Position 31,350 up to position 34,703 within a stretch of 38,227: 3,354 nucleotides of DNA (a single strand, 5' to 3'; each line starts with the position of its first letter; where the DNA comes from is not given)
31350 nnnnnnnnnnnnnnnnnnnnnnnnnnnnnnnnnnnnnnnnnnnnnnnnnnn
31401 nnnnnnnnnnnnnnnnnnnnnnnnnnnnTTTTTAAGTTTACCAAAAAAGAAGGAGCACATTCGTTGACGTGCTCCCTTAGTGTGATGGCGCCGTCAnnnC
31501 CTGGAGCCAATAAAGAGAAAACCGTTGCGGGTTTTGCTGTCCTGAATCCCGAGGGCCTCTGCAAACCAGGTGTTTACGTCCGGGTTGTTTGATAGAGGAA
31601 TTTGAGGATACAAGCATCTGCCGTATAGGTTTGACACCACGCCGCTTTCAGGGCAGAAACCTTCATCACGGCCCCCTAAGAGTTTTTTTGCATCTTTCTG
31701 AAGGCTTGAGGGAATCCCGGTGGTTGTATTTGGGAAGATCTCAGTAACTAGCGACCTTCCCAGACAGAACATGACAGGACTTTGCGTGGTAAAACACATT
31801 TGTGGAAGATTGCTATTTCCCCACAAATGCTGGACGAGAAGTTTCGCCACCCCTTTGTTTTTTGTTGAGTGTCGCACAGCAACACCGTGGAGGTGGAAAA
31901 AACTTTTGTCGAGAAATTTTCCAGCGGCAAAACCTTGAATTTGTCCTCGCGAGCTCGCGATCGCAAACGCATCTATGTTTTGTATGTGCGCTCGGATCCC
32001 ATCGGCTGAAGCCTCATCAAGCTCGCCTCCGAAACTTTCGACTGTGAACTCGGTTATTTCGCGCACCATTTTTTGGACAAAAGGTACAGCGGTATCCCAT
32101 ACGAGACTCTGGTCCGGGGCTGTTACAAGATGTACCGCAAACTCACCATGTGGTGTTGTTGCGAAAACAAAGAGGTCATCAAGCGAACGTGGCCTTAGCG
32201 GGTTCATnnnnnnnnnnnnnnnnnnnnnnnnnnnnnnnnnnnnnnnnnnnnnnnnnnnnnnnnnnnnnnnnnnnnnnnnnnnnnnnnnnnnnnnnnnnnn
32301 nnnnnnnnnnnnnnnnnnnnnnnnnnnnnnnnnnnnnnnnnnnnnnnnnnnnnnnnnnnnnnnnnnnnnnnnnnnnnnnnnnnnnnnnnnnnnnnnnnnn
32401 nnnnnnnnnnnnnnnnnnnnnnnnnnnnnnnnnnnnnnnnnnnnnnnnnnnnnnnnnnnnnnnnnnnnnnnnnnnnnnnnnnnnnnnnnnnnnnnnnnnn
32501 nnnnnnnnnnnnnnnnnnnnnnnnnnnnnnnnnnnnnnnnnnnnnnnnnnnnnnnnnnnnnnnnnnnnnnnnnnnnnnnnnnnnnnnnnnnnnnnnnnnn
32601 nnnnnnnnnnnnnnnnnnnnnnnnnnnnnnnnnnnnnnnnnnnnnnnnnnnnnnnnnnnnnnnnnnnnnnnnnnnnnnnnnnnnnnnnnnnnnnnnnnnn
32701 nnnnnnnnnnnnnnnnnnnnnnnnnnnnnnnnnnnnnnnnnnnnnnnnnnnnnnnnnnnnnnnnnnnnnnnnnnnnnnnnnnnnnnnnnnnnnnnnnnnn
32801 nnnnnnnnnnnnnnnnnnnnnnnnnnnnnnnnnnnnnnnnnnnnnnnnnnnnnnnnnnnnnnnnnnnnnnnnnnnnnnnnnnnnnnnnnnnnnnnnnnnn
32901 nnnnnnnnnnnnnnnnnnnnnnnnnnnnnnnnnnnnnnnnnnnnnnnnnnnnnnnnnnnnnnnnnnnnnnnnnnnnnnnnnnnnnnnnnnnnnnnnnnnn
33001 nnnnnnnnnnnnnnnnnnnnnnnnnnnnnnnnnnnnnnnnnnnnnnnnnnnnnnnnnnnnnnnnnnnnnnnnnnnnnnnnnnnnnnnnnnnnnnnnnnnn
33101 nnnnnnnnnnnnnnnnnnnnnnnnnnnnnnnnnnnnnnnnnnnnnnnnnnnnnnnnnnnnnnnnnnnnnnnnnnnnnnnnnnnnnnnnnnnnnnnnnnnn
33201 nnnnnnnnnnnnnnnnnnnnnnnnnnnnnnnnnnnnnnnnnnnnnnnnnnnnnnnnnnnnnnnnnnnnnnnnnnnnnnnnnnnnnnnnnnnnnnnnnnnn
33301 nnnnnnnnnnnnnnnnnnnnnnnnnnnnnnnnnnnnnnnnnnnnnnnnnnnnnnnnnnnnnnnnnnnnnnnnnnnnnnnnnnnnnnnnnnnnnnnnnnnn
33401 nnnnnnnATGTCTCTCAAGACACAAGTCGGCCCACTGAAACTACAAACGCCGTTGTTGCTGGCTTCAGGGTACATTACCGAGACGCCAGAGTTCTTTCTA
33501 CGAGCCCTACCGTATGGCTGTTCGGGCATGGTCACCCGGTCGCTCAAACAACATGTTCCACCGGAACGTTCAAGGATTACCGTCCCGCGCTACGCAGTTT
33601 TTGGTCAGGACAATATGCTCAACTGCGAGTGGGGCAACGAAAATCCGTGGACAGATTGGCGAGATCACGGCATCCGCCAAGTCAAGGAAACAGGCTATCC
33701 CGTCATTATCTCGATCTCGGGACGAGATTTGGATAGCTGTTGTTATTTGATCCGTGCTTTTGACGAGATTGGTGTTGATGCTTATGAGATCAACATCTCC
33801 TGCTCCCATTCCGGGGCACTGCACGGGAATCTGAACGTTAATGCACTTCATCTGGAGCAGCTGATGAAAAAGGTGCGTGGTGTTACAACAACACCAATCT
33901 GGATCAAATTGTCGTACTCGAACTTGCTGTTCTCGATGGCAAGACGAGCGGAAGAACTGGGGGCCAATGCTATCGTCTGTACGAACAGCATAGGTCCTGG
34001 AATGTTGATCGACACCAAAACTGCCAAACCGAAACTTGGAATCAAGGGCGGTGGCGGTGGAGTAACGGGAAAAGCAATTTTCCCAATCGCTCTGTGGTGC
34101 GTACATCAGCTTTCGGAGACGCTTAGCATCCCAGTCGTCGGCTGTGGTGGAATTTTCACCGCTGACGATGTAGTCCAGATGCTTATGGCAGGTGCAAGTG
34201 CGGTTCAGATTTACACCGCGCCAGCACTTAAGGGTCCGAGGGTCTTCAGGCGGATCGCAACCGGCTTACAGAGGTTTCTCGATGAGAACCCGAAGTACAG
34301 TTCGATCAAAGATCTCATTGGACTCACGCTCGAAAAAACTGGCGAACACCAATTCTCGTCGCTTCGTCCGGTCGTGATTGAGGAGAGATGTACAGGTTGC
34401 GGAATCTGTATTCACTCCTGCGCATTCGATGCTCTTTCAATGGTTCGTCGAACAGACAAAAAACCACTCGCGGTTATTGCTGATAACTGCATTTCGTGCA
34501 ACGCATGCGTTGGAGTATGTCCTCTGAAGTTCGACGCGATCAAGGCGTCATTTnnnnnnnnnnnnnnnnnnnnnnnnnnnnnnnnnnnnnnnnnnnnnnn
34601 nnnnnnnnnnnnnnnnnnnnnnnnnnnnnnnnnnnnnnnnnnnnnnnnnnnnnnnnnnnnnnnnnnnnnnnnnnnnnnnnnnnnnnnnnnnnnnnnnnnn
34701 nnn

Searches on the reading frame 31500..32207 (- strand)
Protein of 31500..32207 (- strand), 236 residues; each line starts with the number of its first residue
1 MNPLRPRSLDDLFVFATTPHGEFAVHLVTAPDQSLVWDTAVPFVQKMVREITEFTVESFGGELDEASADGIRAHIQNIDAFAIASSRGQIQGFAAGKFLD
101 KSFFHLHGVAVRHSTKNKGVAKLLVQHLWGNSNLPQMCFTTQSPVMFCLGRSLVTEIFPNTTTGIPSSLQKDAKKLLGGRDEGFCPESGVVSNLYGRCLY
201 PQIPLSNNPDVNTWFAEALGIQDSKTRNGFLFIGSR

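Call 8: search_protein_families(library=pfam, proteins=[window:31500-32207:-], max_evalue=0.01)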
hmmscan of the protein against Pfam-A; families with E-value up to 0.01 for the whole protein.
window:31500-32207:- (236 aa): 3 families
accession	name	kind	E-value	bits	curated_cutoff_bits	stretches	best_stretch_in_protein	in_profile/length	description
PF00583.31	Acetyltransf_1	-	4.1e-05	24.3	20.7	1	76-128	30-84/116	Acetyltransferase (GNAT) family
PF13508.13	Acetyltransf_7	-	0.0018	19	27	1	80-128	4-53/84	Acetyltransferase (GNAT) domain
PF13673.13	Acetyltransf_10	-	0.0041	17.5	23.6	1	67-128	18-76/128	Acetyltransferase (GNAT) domain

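Call 9: find_homologous_proteins(query=window:31500-32207:-)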
Query window:31500-32207:- (236 aa): 5 proteins with E <= 0.001 among 338 candidates.
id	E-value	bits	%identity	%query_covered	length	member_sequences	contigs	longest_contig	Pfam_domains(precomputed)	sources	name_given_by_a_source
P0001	2.6e-157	539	100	100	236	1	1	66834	-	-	-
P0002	1.8e-43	167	43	81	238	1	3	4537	PF00583.32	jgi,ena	-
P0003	9.4e-42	161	42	81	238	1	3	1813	PF00583.32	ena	-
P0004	1.3e-41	161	43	90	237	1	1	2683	PF00583.32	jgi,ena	-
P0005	3.8e-41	159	41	88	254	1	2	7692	PF00583.32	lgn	-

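Call 12: find_encoding_contigs(protein=P0002, flank=5000)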
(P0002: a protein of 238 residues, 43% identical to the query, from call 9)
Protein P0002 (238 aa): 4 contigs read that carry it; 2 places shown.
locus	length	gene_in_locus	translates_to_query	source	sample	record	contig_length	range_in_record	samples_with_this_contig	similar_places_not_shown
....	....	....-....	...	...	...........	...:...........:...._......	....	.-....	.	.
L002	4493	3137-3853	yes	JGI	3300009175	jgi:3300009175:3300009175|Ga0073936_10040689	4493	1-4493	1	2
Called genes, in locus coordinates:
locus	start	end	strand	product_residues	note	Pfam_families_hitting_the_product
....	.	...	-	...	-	?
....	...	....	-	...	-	-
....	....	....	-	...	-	-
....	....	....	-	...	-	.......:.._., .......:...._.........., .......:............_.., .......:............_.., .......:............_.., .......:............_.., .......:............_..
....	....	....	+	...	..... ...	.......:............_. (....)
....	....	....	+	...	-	?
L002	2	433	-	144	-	?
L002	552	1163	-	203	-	-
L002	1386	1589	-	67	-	-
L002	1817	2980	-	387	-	PF01817:CM_2, PF01209:Ubie_methyltran, PF13489:Methyltransf_23, PF08241:Methyltransf_11, PF08242:Methyltransf_12, PF13649:Methyltransf_25, PF13847:Methyltransf_31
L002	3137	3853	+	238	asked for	PF00583:Acetyltransf_1 (weak)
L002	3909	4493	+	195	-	?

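Call 13: find_encoding_contigs(protein=P0005, flank=5000)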
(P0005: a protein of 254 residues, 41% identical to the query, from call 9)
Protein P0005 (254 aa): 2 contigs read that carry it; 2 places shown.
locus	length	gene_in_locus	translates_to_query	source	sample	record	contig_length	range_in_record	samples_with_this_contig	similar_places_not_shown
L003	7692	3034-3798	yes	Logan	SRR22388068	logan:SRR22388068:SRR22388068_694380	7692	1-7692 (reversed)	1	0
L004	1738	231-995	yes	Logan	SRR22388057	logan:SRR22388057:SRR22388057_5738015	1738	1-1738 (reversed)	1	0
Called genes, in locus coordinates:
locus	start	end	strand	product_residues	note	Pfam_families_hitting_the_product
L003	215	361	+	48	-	-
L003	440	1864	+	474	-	PF04055:Radical_SAM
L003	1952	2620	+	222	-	-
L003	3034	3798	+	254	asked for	PF00583:Acetyltransf_1 (weak)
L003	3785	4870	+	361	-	PF24827:AstE_AspA_cat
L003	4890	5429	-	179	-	-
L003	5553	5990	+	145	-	PF00293:NUDIX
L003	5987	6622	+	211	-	PF00300:His_Phos_1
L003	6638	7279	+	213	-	PF12146:Hydrolase_4 (faint), PF20408:Abhydrolase_11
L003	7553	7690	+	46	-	?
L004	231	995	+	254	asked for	PF00583:Acetyltransf_1 (weak)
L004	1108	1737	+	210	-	?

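Call 14: find_encoding_contigs(protein=P0004, flank=5000)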
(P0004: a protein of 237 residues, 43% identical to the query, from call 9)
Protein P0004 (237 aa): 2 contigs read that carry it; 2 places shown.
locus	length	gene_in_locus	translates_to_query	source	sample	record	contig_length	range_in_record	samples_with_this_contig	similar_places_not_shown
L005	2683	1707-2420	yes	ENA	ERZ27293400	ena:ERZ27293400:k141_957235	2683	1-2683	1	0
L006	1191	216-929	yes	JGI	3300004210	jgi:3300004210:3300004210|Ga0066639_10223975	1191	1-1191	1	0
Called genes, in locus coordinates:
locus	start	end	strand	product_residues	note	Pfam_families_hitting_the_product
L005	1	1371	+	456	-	?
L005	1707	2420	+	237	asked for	PF00583:Acetyltransf_1 (weak)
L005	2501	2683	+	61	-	?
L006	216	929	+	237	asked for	PF00583:Acetyltransf_1 (weak)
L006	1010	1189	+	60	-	?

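Call 15: find_encoding_contigs(protein=P0003, flank=5000)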
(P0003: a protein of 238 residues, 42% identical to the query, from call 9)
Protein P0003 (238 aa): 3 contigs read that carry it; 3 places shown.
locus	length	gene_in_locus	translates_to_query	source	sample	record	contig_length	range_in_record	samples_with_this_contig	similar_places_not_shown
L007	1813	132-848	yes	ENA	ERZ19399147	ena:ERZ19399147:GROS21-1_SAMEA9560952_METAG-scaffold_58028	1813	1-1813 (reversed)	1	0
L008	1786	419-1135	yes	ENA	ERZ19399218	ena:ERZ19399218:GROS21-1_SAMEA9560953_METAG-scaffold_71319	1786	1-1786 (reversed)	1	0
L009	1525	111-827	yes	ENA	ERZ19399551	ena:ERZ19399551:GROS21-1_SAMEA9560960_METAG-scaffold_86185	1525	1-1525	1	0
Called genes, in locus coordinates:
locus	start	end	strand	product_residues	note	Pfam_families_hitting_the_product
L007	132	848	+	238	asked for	PF00583:Acetyltransf_1 (weak)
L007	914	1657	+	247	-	PF24827:AstE_AspA_cat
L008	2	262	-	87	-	?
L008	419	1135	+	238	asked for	PF00583:Acetyltransf_1 (weak)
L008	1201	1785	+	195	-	?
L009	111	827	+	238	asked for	PF00583:Acetyltransf_1 (weak)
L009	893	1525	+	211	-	?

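Call 34: search_protein_families(library=ncbifam, proteins=[window:31500-32207:-], max_evalue=0.01)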
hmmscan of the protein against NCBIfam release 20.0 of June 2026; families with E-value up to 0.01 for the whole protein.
window:31500-32207:- (236 aa): 2 families
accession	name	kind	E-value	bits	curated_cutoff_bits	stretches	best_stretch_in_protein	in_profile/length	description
NF005840.0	PRK07757.1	equivalog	0.00028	20.8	154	1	75-129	38-92/153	N-acetyltransferase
NF008964.0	PRK12308.1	equivalog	0.0092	14.4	657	0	74-133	498-557/624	argininosuccinate lyase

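Call 57: search_solved_structures(query=A3, max_evalue=1, show_alignments=2)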
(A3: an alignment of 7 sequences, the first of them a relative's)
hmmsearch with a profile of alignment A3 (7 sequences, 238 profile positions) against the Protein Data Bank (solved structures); distinct sequences matched with E-value up to 1: 19.
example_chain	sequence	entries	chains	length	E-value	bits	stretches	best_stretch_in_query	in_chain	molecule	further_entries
6sjy_A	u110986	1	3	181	0.0018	20.9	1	79-145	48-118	L-2,4-diaminobutyric acid acetyltransferase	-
6sk1_A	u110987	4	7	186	0.0018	20.9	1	79-145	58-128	L-2,4-diaminobutyric acid acetyltransferase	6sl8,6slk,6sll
3bln_A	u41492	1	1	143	0.0029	20.3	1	68-143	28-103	Acetyltransferase GNAT family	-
3ld2_A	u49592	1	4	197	0.0049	19.5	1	66-134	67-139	Putative acetyltransferase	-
3pp9_A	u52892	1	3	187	0.045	16.3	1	68-145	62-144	Putative streptothricin acetyltransferase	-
4oae_A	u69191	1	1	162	0.051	16.2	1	84-134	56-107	GNAT superfamily acetyltransferase PA4794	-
5vdb_A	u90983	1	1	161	0.051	16.2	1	84-134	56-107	acetyltransferase PA4794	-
3pgp_A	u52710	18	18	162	0.052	16.1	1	84-134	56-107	uncharacterized protein PA4794 | Uncharacterized protein | GNAT superfamily acetyltransferase PA4794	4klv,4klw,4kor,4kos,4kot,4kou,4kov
1yr0_A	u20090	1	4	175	0.06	15.9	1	87-138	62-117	phosphinothricin acetyltransferase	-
3kkw_A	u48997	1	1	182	0.065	15.8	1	84-134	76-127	Putative uncharacterized protein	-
4mbu_A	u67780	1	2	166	0.066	15.8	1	77-136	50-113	Similar to N-acetyltransferase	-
1s3z_A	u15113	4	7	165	0.21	14.2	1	78-130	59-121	aminoglycoside 6'-N-acetyltransferase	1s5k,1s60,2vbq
2bl1_A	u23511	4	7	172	0.29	13.7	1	82-140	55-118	PUTATIVE PHOSPHINOTHRICIN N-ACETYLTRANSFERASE PA4866 | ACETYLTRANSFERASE PA4866 FROM P. AERUGINOSA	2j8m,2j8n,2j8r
3dr6_A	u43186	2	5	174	0.29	13.7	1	83-135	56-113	yncA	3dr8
1yvo_A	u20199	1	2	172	0.29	13.7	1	82-140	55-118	conserved hypothetical protein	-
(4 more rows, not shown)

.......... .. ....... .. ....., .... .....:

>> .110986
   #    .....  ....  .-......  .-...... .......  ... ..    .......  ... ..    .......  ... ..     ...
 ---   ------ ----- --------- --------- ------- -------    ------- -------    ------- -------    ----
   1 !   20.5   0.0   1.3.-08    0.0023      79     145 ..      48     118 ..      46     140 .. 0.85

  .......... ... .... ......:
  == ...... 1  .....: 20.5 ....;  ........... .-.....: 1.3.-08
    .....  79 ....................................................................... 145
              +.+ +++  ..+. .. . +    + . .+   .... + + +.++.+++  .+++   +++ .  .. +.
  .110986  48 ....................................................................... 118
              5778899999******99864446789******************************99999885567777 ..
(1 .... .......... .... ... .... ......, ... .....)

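Call 62: predict_structure(alignment_id=A4)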
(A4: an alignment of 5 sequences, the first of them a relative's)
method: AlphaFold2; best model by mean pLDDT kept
length: 236 residues; sequences in the alignment: 5
mean_pLDDT: 80.7   pTM: 0.81
mean pLDDT of the five models: 80.7, 77.3, 76.4, 74.8, 61.3
residues with pLDDT >= 90: 79; 70-90: 111; 50-70: 34; < 50: 12
segments of 3 or more residues with pLDDT < 50: 1-12
pLDDT, mean of each block of 10 residues (from residue 1): 35 69 85 60 74 73 57 73 87 86 87 86 93 91 91 91 88 83 90 84 86 92 89 93
secondary structure, 60 per line:
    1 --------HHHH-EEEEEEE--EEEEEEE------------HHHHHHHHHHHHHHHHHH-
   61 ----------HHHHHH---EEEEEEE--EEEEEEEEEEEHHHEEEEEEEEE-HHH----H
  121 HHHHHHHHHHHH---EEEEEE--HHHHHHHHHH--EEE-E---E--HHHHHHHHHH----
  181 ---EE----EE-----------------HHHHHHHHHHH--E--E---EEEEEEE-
elements in order: H9-12 E14-20 E23-29 H42-59 H71-76 E80-86 E89-99 E103-111 H120-132 E136-141 H144-153 E156-158 H167-176 H209-219 E229-235

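Call 63: search_protein_representatives(alignment_id=A4)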
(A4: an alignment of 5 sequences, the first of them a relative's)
Query: 5 sequences, 239 profile positions. Proteins with E-value up to 0.001 (for the whole library): 432; up to 1e-10: 168; up to 1e-30: 68. The best 150 are listed.
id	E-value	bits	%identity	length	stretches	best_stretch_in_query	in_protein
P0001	7.2e-107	372.5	-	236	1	1-237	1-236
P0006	6.4e-88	310.5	-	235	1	7-236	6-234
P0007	1.2e-84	299.7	-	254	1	5-237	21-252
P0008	6.4e-76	271.2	-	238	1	1-237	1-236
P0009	8.8e-76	270.7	-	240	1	1-237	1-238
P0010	1.3e-69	250.6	-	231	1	11-237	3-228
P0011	1.1e-67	244.2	-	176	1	62-237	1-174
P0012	1.1e-65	237.7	-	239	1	19-236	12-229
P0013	1.2e-63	231.0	-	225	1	20-237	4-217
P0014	3.4e-63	229.5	-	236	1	1-237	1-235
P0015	4.6e-63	229.1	-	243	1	19-235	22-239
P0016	4.9e-62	225.7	-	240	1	23-237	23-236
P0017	3.3e-61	223.0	-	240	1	1-236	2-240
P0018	2.5e-60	220.1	-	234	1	6-236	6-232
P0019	5.7e-60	219.0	-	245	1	6-237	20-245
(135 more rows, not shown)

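Call 65: find_encoding_contigs(protein=P0006, flank=3000, max_places=3)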
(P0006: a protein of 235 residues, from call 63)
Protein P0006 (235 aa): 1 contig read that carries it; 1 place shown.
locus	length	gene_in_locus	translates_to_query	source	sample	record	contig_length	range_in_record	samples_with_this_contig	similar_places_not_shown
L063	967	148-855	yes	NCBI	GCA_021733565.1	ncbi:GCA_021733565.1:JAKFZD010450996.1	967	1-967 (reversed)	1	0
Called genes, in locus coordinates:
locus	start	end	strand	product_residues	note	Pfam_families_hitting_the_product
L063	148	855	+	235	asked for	PF00583:Acetyltransf_1 (faint)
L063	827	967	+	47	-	?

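Call 66: fold_search(model_id=the predicted structure, library=pdb)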
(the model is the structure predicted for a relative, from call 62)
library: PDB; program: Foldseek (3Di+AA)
matches with E <= 10: 1093; with E <= 0.001: 235
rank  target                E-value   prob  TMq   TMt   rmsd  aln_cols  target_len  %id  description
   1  1y9k_B                8.0e-07  1.00  0.43  0.62   6.5       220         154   12  IAA acetyltransferase from Bacillus cereus ATCC 14579 (released 2005-02-01)
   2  1y9k_D                2.2e-06  1.00  0.42  0.61   6.8       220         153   10  IAA acetyltransferase from Bacillus cereus ATCC 14579 (released 2005-02-01)
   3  6ao7                  4.1e-06  1.00  0.43  0.62   6.9       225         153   12  Crystal Structure of a GNAT family acetyltransferase from Elizabethkingia anophelis with acetyl-CoA bound (released 2017-08-30)
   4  1y9k_A                5.0e-06  1.00  0.41  0.59   6.7       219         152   12  IAA acetyltransferase from Bacillus cereus ATCC 14579 (released 2005-02-01)
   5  1y9k_C                6.4e-06  1.00  0.43  0.63   6.5       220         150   12  IAA acetyltransferase from Bacillus cereus ATCC 14579 (released 2005-02-01)
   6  1n71_B                7.8e-06  1.00  0.41  0.53   9.8       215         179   11  Crystal structure of aminoglycoside 6'-acetyltransferase type Ii in complex with coenzyme A (released 2003-03-18)
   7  1b87                  1.3e-05  1.00  0.39  0.49  11.0       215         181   11  CRYSTAL STRUCTURE OF AN AMINOGLYCOSIDE 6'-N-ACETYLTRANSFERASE (released 1999-06-30)
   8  4rs2_B                1.8e-05  1.00  0.40  0.50   4.6       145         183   12  1.55 Angstrom Crystal Structure of GNAT Family N-acetyltransferase (YhbS) from Escherichia coli in Complex with CoA (released 2014-11-19)
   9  9mto_A                1.9e-05  1.00  0.32  0.51   9.9       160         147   14  Crystal structure of acetyltransferase CBU0801 from Coxiella burnetii (released 2025-01-22)
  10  1n71_A                1.9e-05  1.00  0.41  0.51   9.4       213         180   12  Crystal structure of aminoglycoside 6'-acetyltransferase type Ii in complex with coenzyme A (released 2003-03-18)
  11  5us1_E                2.0e-05  1.00  0.46  0.57   5.7       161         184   12  Crystal structure of aminoglycoside acetyltransferase AAC(2')-Ia in complex with N2'-acetylgentamicin C1A and coenzyme (released 2017-03-15)
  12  5us1_A                2.4e-05  1.00  0.46  0.56   5.8       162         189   12  Crystal structure of aminoglycoside acetyltransferase AAC(2')-Ia in complex with N2'-acetylgentamicin C1A and coenzyme (released 2017-03-15)
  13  5e96                  2.4e-05  1.00  0.41  0.59   4.8       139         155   12  Crystal structure of aminoglycoside 6'-acetyltransferase type Ii (released 2016-07-06)
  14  1mk4_A                2.4e-05  1.00  0.45  0.65   5.6       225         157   15  Structure of Protein of Unknown Function YqjY from Bacillus subtilis, Probable Acetyltransferase (released 2003-04-22)
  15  5yo2_B                2.4e-05  1.00  0.37  0.49   8.2       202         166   11  The crystal structure of Rv2747 from Mycobacterium tuberculosis in complex with Acetyl CoA and L-Arginine (released 2018-11-07)
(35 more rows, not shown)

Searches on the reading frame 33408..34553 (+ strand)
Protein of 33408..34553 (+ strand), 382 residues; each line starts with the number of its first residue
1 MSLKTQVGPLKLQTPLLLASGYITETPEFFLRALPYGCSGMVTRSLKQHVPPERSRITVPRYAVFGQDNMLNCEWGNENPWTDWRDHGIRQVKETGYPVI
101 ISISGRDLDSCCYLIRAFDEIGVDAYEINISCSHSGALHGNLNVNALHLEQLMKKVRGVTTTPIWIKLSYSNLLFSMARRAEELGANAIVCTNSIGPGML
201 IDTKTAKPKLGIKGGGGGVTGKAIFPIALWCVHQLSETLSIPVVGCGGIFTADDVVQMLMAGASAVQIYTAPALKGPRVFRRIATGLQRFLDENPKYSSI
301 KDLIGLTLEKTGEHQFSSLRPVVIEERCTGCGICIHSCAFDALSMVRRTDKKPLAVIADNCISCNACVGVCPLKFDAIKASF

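Call 8: search_protein_families(library=pfam, proteins=[window:33408-34553:+], max_evalue=0.01)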
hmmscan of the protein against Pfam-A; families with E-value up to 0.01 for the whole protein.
window:33408-34553:+ (382 aa): 16 families
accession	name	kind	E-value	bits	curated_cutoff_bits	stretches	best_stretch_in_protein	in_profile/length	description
PF01180.27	DHO_dh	-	5.5e-41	141.1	27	1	3-291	2-291/291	Dihydroorotate dehydrogenase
PF14697.11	Fer4_21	-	5.7e-10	39.6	35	1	323-377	3-56/59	4Fe-4S dicluster domain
PF00037.32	Fer4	-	3.9e-09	36.4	21.1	2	321-343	1-23/24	4Fe-4S binding domain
PF12797.12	Fer4_2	-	8.2e-09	35.3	24.5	2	320-339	2-21/22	4Fe-4S binding domain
PF12838.12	Fer4_7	-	9e-09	36.1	27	1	327-372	1-49/52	4Fe-4S dicluster domain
PF03060.21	NMO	-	5.3e-08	33.1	28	1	217-271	168-224/331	Nitronate monooxygenase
PF12837.12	Fer4_6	-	1.7e-07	31.3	25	2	321-343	2-24/24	4Fe-4S binding domain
PF13187.11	Fer4_9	-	1.8e-07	31.5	27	1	327-373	1-49/52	4Fe-4S dicluster domain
PF13237.11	Fer4_10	-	6.6e-07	29.6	25.5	1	322-372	3-53/53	4Fe-4S dicluster domain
PF12800.12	Fer4_4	-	1.4e-05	25.4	24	0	326-340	2-16/17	4Fe-4S binding domain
PF25160.1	LdpA_Fe-S-bd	-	7.9e-05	22.8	27.6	1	323-346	23-46/49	LdpA Fe-S cluster-binding domain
PF00977.27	His_biosynth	-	0.0002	21.3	23.6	1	231-285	64-117/228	Histidine biosynthesis protein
PF12798.12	Fer4_3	-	0.0012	19.9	27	0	328-342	1-15/15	4Fe-4S binding domain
PF01207.24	Dus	-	0.0013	18.3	20.4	1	232-308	176-252/311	Dihydrouridine synthase (Dus)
PF13484.11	Fer4_16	-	0.0021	19.3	30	0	327-351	1-26/66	4Fe-4S double cluster binding domain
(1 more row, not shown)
